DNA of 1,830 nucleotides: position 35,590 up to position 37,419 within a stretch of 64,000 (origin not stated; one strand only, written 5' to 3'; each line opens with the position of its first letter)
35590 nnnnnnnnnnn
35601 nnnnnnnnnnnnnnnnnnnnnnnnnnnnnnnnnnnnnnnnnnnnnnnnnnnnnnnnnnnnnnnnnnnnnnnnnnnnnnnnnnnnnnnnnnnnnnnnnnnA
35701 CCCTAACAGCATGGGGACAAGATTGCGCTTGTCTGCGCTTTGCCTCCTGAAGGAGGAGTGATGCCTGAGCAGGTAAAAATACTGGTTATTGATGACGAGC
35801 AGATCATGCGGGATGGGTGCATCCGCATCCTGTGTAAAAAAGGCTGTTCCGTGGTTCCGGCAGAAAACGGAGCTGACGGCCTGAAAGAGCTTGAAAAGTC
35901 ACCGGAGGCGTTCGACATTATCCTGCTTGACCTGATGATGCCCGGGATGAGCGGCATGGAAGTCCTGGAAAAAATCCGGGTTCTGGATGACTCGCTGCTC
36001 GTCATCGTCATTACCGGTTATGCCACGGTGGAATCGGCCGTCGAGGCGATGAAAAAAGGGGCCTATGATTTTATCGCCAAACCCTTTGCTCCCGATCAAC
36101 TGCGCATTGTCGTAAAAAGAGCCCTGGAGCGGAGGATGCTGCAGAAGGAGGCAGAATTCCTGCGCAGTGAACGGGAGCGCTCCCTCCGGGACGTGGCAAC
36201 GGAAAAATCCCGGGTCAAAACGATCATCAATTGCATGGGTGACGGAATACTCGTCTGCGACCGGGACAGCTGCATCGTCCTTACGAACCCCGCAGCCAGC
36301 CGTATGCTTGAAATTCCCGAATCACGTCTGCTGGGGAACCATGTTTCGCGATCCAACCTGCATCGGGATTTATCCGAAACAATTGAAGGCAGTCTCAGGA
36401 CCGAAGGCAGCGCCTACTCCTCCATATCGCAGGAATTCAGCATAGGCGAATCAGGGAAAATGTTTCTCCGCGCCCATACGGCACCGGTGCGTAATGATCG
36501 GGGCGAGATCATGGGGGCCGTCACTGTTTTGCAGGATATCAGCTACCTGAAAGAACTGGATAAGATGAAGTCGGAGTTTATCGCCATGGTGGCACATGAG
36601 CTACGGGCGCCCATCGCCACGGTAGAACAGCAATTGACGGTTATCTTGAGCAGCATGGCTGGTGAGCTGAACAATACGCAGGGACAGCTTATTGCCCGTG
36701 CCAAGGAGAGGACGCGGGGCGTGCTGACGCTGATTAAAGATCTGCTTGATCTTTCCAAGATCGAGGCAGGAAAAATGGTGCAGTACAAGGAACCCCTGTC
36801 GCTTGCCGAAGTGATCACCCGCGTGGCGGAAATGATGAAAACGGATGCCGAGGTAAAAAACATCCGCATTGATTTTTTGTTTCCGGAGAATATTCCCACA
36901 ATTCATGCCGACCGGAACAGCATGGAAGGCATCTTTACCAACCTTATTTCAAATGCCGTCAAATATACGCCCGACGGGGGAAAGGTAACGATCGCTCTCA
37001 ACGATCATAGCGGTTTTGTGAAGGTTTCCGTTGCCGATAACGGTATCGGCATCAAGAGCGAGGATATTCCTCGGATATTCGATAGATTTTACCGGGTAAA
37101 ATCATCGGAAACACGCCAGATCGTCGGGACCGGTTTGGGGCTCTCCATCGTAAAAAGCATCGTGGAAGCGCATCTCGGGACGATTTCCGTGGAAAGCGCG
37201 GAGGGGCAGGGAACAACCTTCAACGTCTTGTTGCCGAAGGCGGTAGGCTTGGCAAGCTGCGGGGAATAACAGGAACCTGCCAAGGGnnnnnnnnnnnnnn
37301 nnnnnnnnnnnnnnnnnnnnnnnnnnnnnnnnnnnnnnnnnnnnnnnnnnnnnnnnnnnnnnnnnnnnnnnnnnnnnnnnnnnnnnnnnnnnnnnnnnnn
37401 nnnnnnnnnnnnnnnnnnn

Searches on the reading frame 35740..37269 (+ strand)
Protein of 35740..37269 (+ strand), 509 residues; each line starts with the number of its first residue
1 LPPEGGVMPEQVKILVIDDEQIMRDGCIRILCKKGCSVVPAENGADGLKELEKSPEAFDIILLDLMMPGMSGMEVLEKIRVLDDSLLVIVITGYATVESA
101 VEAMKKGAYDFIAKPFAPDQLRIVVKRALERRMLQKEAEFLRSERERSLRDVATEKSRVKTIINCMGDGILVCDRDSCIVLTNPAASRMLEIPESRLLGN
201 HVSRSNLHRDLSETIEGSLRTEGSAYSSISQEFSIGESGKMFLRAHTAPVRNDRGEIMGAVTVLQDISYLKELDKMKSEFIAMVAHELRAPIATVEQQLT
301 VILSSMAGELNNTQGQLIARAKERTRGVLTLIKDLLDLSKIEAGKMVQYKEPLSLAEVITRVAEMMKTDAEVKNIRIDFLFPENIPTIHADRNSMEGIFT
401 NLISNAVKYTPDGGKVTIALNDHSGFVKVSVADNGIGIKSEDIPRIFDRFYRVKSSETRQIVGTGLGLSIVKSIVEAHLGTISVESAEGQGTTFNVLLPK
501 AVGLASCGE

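Call 4: search_protein_families(library=pfam, proteins=[window:35740-37269:+], max_evalue=0.01)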
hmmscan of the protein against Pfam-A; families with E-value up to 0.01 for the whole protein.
window:35740-37269:+ (509 aa): 11 families
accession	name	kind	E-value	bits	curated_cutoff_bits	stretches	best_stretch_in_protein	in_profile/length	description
PF02518.31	HATPase_c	-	1.4e-30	106.4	26.4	1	391-500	2-109/111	Histidine kinase-, DNA gyrase B-, and HSP90-like ATPase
PF00072.30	Response_reg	-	4.2e-29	101.4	30.2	1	14-125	1-110/111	Response regulator receiver domain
PF00512.31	HisKA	-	5.1e-12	46.1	26.9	1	276-344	1-66/66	His Kinase A (phospho-acceptor) domain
PF00989.32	PAS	-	2.1e-09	37.8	22.6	1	158-267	2-113/113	PAS fold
PF08448.16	PAS_4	-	3.8e-08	34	23.1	1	167-268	5-106/110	PAS fold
PF13426.13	PAS_9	-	1.1e-06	29.3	27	1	168-268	2-102/103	PAS domain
PF13188.13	PAS_8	-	0.00028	21.1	21.8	1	158-197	2-43/65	PAS domain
PF13596.12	PAS_10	-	0.00033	21.7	22.1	1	162-267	4-105/106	PAS domain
PF13589.12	HATPase_c_3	-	0.00073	20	25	1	394-479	2-88/137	Histidine kinase-, DNA gyrase B-, and HSP90-like ATPase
PF13581.12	HATPase_c_2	-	0.0014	19.1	27.4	1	399-492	40-121/127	Histidine kinase-like ATPase domain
PF12860.13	PAS_7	-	0.0016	19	27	1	163-269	1-109/115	PAS fold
